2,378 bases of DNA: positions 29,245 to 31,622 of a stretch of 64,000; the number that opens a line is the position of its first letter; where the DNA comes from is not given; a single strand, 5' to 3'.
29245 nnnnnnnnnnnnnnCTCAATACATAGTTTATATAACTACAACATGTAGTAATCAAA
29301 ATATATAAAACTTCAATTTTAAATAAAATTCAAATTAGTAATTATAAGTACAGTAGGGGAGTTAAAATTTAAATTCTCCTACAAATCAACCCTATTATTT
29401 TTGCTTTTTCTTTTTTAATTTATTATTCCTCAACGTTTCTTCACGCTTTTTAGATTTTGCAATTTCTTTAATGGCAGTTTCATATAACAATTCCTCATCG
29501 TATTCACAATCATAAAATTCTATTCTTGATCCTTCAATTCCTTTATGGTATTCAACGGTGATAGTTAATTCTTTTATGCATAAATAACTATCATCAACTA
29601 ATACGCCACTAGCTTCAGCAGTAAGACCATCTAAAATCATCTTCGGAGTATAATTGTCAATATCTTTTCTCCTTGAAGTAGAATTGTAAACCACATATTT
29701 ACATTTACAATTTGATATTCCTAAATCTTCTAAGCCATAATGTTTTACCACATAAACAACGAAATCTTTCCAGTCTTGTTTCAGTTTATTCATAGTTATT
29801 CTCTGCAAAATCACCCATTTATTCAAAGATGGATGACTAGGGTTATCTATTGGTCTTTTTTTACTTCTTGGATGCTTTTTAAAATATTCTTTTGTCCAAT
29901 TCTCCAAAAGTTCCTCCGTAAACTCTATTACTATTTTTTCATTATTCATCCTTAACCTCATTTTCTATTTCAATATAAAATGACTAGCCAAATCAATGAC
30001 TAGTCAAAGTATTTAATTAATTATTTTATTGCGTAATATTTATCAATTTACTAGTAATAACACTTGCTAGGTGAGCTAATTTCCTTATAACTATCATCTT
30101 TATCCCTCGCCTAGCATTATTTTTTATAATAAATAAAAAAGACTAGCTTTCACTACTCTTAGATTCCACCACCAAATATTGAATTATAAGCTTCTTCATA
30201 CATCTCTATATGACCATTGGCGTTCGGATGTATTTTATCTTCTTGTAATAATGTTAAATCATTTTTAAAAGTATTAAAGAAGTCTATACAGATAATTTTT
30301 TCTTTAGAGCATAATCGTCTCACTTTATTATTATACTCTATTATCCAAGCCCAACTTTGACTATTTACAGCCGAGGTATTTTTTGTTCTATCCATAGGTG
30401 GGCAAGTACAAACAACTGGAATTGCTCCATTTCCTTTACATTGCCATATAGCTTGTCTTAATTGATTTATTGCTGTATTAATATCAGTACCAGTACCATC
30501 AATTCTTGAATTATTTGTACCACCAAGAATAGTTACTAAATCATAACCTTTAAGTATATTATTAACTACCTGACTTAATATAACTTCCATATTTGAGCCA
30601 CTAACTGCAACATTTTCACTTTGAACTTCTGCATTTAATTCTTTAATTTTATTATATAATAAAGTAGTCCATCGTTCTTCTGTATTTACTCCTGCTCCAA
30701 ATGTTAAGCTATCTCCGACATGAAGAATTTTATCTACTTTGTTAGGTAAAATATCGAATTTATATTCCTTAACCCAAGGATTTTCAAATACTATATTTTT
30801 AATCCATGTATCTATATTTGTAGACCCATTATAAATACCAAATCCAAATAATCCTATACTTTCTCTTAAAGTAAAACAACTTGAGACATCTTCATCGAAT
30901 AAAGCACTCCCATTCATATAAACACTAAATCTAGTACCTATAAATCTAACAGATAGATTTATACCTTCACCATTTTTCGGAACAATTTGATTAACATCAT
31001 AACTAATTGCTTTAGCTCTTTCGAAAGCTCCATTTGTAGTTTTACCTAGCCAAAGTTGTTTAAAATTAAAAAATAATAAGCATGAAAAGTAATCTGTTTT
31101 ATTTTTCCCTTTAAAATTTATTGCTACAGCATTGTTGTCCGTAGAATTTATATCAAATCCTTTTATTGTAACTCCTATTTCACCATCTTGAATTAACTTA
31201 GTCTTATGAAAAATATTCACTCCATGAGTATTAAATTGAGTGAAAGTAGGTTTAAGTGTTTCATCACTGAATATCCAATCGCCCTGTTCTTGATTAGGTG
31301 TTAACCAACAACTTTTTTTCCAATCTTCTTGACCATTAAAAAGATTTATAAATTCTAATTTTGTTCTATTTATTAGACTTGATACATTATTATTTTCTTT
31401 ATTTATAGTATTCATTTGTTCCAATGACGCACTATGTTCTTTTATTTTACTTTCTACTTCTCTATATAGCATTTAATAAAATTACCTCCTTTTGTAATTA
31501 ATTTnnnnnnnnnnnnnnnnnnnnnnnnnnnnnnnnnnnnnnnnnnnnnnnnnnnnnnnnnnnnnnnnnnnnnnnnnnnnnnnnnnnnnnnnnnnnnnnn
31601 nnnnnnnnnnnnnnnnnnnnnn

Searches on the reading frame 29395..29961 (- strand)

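Call 3: search_protein_families(library=pfam, proteins=[window:29395-29961:-], max_evalue=0.01)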
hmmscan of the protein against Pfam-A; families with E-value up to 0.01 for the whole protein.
window:29395-29961:- (188 aa): 0 families

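Call 5: search_protein_families(library=phrogs, proteins=[window:29395-29961:-], max_evalue=0.001)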
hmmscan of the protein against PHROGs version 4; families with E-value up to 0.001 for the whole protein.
window:29395-29961:- (188 aa): 3 families
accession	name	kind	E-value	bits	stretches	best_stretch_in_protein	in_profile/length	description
phrog_34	-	DNA, RNA and nucleotide metabolism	7.5e-10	39.9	1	46-161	87-201/259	RusA-like Holliday junction resolvase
phrog_1682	-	DNA, RNA and nucleotide metabolism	3.7e-08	34.1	1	11-148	6-141/387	RusA-like Holliday junction resolvase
phrog_1532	-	unknown function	0.00078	20.1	0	86-151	11-69/80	-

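Call 75: search_protein_families(library=padloc, proteins=[window:29395-29961:-], max_evalue=0.001)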
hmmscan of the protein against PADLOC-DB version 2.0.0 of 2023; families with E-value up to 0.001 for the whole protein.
window:29395-29961:- (188 aa): 0 families

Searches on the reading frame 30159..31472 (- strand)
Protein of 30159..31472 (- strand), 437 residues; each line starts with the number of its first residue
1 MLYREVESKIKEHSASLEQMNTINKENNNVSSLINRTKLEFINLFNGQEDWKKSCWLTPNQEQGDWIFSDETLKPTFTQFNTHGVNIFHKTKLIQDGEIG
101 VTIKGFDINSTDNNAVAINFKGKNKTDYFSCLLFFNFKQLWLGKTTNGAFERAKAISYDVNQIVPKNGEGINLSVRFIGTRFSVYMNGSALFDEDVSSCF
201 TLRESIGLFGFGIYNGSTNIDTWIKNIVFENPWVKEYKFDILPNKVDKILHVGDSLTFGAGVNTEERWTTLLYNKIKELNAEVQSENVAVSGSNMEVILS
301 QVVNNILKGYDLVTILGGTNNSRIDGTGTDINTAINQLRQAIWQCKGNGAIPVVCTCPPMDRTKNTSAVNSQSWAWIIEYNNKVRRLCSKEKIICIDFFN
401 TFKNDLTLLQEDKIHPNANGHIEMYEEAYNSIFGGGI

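Call 3: search_protein_families(library=pfam, proteins=[window:30159-31472:-], max_evalue=0.01)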
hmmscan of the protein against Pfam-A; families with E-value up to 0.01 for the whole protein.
window:30159-31472:- (437 aa): 2 families
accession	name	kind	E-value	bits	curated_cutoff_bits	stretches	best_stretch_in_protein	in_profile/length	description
PF13472.12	Lipase_GDSL_2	-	9.1e-22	78.8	32.9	1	252-421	2-176/178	GDSL-like Lipase/Acylhydrolase family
PF00657.28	Lipase_GDSL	-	4.1e-15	56.9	23.6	1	249-427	1-207/208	GDSL-like Lipase/Acylhydrolase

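Call 4: search_protein_families(library=ncbifam, proteins=[window:30159-31472:-], max_evalue=0.01)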
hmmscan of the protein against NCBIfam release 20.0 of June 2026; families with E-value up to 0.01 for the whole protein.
window:30159-31472:- (437 aa): 3 families
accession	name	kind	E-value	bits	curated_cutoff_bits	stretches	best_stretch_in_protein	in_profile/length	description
NF042968.1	AcxylEst_AxeA1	equivalog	1.5e-07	30.1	700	1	310-424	344-455/459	acetylxylan esterase AxeA1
NF007819.1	PRK10528.1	equivalog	0.00056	19.7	270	1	246-418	28-190/210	multifunctional acyl-CoA thioesterase I/protease I/lysophospholipase L1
NF045548.1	GDSL_lipase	equivalog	0.0097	15.4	300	0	234-325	28-128/231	Rv0518 family GDSL lipase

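Call 5: search_protein_families(library=phrogs, proteins=[window:30159-31472:-], max_evalue=0.001)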
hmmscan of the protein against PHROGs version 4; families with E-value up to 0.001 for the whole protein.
window:30159-31472:- (437 aa): 3 families
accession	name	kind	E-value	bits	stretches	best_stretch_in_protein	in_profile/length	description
phrog_13362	-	unknown function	1.5e-14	54.1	1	147-433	417-700/820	-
phrog_6102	-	moron, auxiliary metabolic gene and host takeover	5.8e-13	49.4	1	285-422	76-215/442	lipase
phrog_15641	-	tail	0.00033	20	1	286-426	211-344/679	tail fiber protein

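Call 21: find_related_loci(query=window:30159-31472:-, collection=viral_contigs, flank=10000)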
Query window:30159-31472:- (437 aa) in viral_contigs; peptide patterns used: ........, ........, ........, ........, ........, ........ (x = any residue, [..] = any of these).
1 stretches matched a pattern, but none encodes a relative of the query by tblastn (E <= 1e-3).

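Call 26: search_dna_similar(query=window:30159-31472:-, collection=phages, mode=protein, max_rows=25)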
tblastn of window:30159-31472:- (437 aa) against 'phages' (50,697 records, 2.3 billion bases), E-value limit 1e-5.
Records with a match: 2; places in all: 2; records where one place covers at least 80% of the query: 0.
Best place of each record, by identity: <60% 2.
By first word of the organism name: Listeria 2.
By host as written in the record: Listeria monocytogenes 2.
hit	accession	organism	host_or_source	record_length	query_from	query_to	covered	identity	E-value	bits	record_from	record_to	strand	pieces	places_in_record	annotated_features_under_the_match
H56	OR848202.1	Listeria phage LM 4-14-1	Listeria monocytogenes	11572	248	421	40%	28.9%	9e-6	54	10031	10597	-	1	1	record has no annotation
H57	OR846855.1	Listeria phage LM 4-11-1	Listeria monocytogenes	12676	248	421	40%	28.9%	9e-6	54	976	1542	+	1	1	record has no annotation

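Call 28: find_homologous_proteins(query=window:30159-31472:-, max_evalue=0.001)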
Query window:30159-31472:- (437 aa): 10 proteins with E <= 0.001 among 2489 candidates.
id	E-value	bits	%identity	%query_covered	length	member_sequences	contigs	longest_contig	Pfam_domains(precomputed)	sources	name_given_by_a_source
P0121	5.1e-296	1000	100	100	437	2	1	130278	PF13472.13,PF00657.29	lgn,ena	-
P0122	2.4e-235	800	79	98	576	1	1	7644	PF10651.16,PF13472.13,PF00657.29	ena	-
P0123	3.2e-235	799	79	98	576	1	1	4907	PF10651.16,PF13472.13,PF00657.29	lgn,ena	-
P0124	1.2e-234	797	79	98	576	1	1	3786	PF10651.16,PF13472.13,PF00657.29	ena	-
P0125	2.6e-176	605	78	78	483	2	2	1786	PF10651.16,PF13472.13,PF00657.29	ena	-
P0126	2.8e-171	589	60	98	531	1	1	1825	PF13472.13,PF00657.29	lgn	-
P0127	3.2e-146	506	56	93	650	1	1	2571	PF27067.1,PF13472.13,PF00657.29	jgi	jgi:lysophospholipase L1-like esterase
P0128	4.7e-133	463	49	98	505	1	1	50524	PF13472.13,PF00657.29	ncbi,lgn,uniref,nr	ncbi:SGNH/GDSL hydrolase family protein [Bacillus cereus]|uniref:SGNH/GDSL hydrolase family protein 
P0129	3.4e-131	456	49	99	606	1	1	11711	PF10651.16,PF13472.13,PF00657.29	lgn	-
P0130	8.0e-74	267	38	92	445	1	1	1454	PF13472.13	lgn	-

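Call 34: find_encoding_contigs(protein=P0122, flank=10000, max_places=2)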
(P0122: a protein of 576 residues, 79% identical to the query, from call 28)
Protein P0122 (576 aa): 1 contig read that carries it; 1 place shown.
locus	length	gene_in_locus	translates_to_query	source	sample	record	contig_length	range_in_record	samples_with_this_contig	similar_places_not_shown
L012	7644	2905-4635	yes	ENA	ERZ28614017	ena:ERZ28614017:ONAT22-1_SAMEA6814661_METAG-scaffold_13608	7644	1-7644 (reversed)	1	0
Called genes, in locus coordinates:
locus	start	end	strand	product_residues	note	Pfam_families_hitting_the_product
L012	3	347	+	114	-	?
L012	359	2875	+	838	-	PF06605:Prophage_tail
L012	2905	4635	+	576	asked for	PF10651:BppU_N, PF00657:Lipase_GDSL, PF13472:Lipase_GDSL_2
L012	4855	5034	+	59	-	-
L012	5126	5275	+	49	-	-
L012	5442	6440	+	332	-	PF02899:Phage_int_SAM_1 (weak), PF13495:Phage_int_SAM_4, PF00589:Phage_integrase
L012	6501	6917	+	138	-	PF05105:Phage_holin_4_1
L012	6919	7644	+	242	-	?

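Call 35: find_encoding_contigs(protein=P0129, flank=10000, max_places=2)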
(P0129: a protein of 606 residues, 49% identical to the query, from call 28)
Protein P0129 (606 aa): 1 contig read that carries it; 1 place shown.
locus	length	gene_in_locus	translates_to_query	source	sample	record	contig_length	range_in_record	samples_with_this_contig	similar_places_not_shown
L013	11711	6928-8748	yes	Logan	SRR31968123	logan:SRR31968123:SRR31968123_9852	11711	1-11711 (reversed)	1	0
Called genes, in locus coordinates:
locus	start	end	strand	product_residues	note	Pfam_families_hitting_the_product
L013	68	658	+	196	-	PF25681:Phage_TTP_17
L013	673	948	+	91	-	-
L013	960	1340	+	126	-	PF17318:DUF5361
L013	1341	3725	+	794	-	PF04513:Baculo_PEP_C (faint)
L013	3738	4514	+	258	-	PF05709:Sipho_tail, PF22768:SPP1_Dit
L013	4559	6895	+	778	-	PF26674:Prophage_tail_N2, PF06605:Prophage_tail, PF13884:Peptidase_S74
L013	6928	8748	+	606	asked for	PF10651:BppU_N (faint), PF00657:Lipase_GDSL, PF13472:Lipase_GDSL_2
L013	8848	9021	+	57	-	-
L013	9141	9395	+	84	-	-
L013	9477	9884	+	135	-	-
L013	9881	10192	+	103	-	PF26095:CC_Bre1 (weak)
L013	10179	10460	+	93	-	PF04531:Phage_holin_1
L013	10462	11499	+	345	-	PF01510:Amidase_2, PF01476:LysM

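Call 58: predict_structure(alignment_id=A2)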
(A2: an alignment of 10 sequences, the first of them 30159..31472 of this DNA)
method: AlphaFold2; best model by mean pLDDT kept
length: 437 residues; sequences in the alignment: 10
mean_pLDDT: 77.4   pTM: 0.80
mean pLDDT of the five models: 77.4, 76.5, 71.3, 69.9, 68.4
residues with pLDDT >= 90: 80; 70-90: 241; 50-70: 77; < 50: 39
segments of 3 or more residues with pLDDT < 50: 15-41, 319-326
pLDDT, mean of each block of 10 residues (from residue 1): 57 50 32 40 63 68 73 76 78 88 86 87 89 89 86 85 68 92 89 83 85 76 79 86 81 67 82 86 82 76 87 73 54 88 91 86 61 80 91 89 85 84 89 64
secondary structure, 60 per line:
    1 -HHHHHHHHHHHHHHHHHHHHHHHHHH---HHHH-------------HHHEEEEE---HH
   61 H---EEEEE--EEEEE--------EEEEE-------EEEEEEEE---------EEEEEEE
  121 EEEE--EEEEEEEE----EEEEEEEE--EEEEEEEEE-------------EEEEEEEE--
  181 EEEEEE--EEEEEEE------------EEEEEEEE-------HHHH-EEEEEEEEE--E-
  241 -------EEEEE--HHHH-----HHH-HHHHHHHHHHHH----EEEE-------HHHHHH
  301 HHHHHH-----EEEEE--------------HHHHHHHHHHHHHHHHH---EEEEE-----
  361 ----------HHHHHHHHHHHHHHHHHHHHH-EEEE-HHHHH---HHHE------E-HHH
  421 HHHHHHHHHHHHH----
elements in order: H2-27 H31-34 E51-55 E65-69 E72-76 E85-89 E97-104 E114-124 E127-134 E139-146 E149-157 E171-178 E181-186 E189-195 E208-215 H223-226 E228-236 E248-252 H255-258 H268-279 E284-287 H295-306 E312-316 H331-347 E351-355 H371-391 E393-396 H398-402 H418-433

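Call 60: fold_search(model_id=the predicted structure, library=pdb)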
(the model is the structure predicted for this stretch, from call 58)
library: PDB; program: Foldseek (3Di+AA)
matches with E <= 10: 1891; with E <= 0.001: 603
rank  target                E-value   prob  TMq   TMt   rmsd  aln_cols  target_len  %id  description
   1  3skv_B                3.8e-09  1.00  0.30  0.37  20.9       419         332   10  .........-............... SsfX3 from a Tetracycline Biosynthetic Pathway (released 2011-10-05)
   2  8gkd_C                1.1e-08  1.00  0.29  0.34  18.7       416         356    9  Crystal structure of the peptidoglycan O-acetylesterase Ape1 (amino acids 41-392) from Campylobacter jejuni (released 2024-03-20)
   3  4jgg_A                1.2e-08  1.00  0.36  0.84   3.0       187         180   18  Crystal Structure of TesA (released 2013-08-14)
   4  4b1l                  1.4e-08  1.00  0.31  0.79   2.8       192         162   14  CARBOHYDRATE BINDING MODULE CBM66 FROM BACILLUS SUBTILIS (released 2012-12-12)
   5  4oap_A                1.4e-08  1.00  0.35  0.67   4.2       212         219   15  An Axe2 mutant (W190I), an acetyl-xylooligosaccharide esterase from Geobacillus Stearmophilus (released 2015-01-14)
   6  4b1m_C                1.9e-08  1.00  0.31  0.77   3.4       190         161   14  CARBOHYDRATE BINDING MODULE CBM66 FROM BACILLUS SUBTILIS (released 2012-12-12)
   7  4b1m_B                1.9e-08  1.00  0.29  0.73   3.4       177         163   14  CARBOHYDRATE BINDING MODULE CBM66 FROM BACILLUS SUBTILIS (released 2012-12-12)
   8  4b1m_A                2.0e-08  1.00  0.32  0.79   3.0       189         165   14  CARBOHYDRATE BINDING MODULE CBM66 FROM BACILLUS SUBTILIS (released 2012-12-12)
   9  2o14                  2.2e-08  1.00  0.33  0.40  19.3       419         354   13  X-Ray Crystal Structure of Protein YXIM_BACsu from Bacillus subtilis. Northeast Structural Genomics Consortium Target SR (released 2006-12-12)
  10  5bn1_A                2.8e-08  1.00  0.36  0.69   4.3       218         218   15  Structure of Axe2-W215I, an acetyl xylan esterase from Geobacillus stearothermophilus (released 2016-06-29)
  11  8ik1_A                3.1e-08  1.00  0.36  0.72   3.6       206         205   17  EstL5 in complex of PMSF (released 2023-03-29)
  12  5jd3_A                3.5e-08  1.00  0.37  0.69   4.1       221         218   15  Crystal structure of LAE5, an alpha/beta hydrolase enzyme from the metagenome of Lake Arreo, Spain (released 2016-05-04)
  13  4hyq                  3.7e-08  1.00  0.31  0.53   6.9       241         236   15  Crystal structure of phospholipase A1 from Streptomyces albidoflavus NA297 (released 2013-05-29)
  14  3skv_A                3.7e-08  1.00  0.33  0.39  21.3       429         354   10  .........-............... SsfX3 from a Tetracycline Biosynthetic Pathway (released 2011-10-05)
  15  5jd3_G                4.2e-08  1.00  0.36  0.69   3.7       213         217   16  Crystal structure of LAE5, an alpha/beta hydrolase enzyme from the metagenome of Lake Arreo, Spain (released 2016-05-04)
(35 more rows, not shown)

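Call 61: search_solved_structures(query=A2, max_evalue=0.01, show_alignments=2)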
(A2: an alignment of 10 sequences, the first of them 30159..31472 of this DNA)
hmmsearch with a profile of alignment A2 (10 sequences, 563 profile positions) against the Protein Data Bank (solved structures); distinct sequences matched with E-value up to 0.01: 8.
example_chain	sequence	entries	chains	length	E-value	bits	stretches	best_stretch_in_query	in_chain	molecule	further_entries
3hp4_A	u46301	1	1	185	2.5e-05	26.1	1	372-423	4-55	GDSL-esterase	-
4rw0_A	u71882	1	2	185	2.8e-05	26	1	372-549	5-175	Lipolytic protein G-D-S-L family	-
6nkd_A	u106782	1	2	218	3.8e-05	25.6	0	499-554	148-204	Lip_vut3, C2L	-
7c23_A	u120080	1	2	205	0.00055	21.7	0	373-427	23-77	Carboxylesterase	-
4jgg_A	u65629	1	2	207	0.00067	21.4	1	371-420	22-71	Esterase TesA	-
9otv_A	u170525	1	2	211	0.001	20.9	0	372-445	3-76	Lysophospholipase L1-like esterase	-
3mil_A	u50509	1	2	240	0.0033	19.1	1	457-558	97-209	Isoamyl acetate-hydrolyzing esterase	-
1yzf_A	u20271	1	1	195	0.0061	18.3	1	371-561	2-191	lipase/acylhydrolase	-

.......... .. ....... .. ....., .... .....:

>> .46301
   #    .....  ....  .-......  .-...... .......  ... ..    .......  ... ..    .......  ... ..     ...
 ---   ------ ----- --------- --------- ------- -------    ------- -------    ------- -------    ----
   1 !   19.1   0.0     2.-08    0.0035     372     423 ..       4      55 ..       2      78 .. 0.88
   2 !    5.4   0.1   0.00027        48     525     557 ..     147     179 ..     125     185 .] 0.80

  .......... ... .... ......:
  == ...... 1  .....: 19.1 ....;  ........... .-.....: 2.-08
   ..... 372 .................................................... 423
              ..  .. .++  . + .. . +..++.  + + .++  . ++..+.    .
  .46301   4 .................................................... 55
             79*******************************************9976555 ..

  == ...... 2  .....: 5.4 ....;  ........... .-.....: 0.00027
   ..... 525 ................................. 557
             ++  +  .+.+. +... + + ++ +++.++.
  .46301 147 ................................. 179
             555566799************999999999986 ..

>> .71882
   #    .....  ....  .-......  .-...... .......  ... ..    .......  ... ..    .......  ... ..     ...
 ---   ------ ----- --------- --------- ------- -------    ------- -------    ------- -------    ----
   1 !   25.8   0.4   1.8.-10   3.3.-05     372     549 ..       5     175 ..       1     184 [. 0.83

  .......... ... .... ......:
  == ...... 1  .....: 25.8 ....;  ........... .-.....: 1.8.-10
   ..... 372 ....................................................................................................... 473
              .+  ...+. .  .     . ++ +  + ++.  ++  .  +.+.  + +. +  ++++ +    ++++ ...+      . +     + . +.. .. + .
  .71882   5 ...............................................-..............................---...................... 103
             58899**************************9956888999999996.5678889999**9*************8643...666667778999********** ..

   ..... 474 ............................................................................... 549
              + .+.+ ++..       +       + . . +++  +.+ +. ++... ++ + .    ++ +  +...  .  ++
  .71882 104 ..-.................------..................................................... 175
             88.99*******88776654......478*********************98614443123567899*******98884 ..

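Call 75: search_protein_families(library=padloc, proteins=[window:30159-31472:-], max_evalue=0.001)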
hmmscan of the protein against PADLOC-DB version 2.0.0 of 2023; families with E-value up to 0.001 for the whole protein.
window:30159-31472:- (437 aa): 0 families

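Call 91: fold_search(model_id=the predicted structure, library=viral)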
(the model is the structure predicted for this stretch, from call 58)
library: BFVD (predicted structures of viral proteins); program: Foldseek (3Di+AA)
matches with E <= 10: 1555; with E <= 0.001: 394
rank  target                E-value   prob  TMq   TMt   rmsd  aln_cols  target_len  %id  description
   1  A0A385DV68            6.9e-15  1.00  0.33  0.19  15.4       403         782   14  Tail hyaluronidase/tail fiber [Bacteroides phage crAss001]
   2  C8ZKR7                1.6e-14  1.00  0.36  0.23  19.1       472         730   11  SGNH hydrolase-type esterase domain-containing protein [Pseudomonas phage LIT1]
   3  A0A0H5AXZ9            2.7e-14  1.00  0.35  0.15  22.9       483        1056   12  Putative SGNH hydrolase-type esterase domain protein [Pseudomonas phage KPP21]
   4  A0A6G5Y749            2.9e-14  1.00  0.34  0.18  12.6       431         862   13  (no name in the UniProt tables at hand)
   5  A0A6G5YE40            2.0e-13  1.00  0.37  0.23   9.7       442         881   15  (no name in the UniProt tables at hand)
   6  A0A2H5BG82            3.5e-13  1.00  0.35  0.21  19.9       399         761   16  (no name in the UniProt tables at hand)
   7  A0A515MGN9            6.3e-12  1.00  0.25  0.18  17.1       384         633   11  (no name in the UniProt tables at hand)
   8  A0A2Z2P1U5            7.0e-11  1.00  0.34  0.36  17.0       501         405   12  SGNH/GDSL hydrolase family protein [Lactococcus phage PLgY-30]
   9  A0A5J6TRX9            1.7e-10  1.00  0.30  0.27  14.0       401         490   13  Lipase [Gordonia phage Lambo]
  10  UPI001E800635         6.9e-10  1.00  0.30  0.32   7.5       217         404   12  (no name look-up for this kind of identifier)
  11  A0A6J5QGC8            1.1e-09  1.00  0.36  0.14  20.5       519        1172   12  SGNH_hydrolase domain containing protein [uncultured Caudovirales phage]
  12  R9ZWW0                1.7e-09  1.00  0.28  0.19  18.4       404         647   12  Structural protein [Cellulophaga phage phi17:2]
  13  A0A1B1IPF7            2.9e-09  1.00  0.32  0.20   4.4       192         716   14  (no name in the UniProt tables at hand)
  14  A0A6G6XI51            3.7e-09  1.00  0.27  0.20  16.8       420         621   12  Hydrolase [Arthrobacter phage Shoya]
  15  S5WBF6                4.0e-09  1.00  0.31  0.15  16.3       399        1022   11  PA14 domain-containing protein [Pseudomonas phage PaBG]
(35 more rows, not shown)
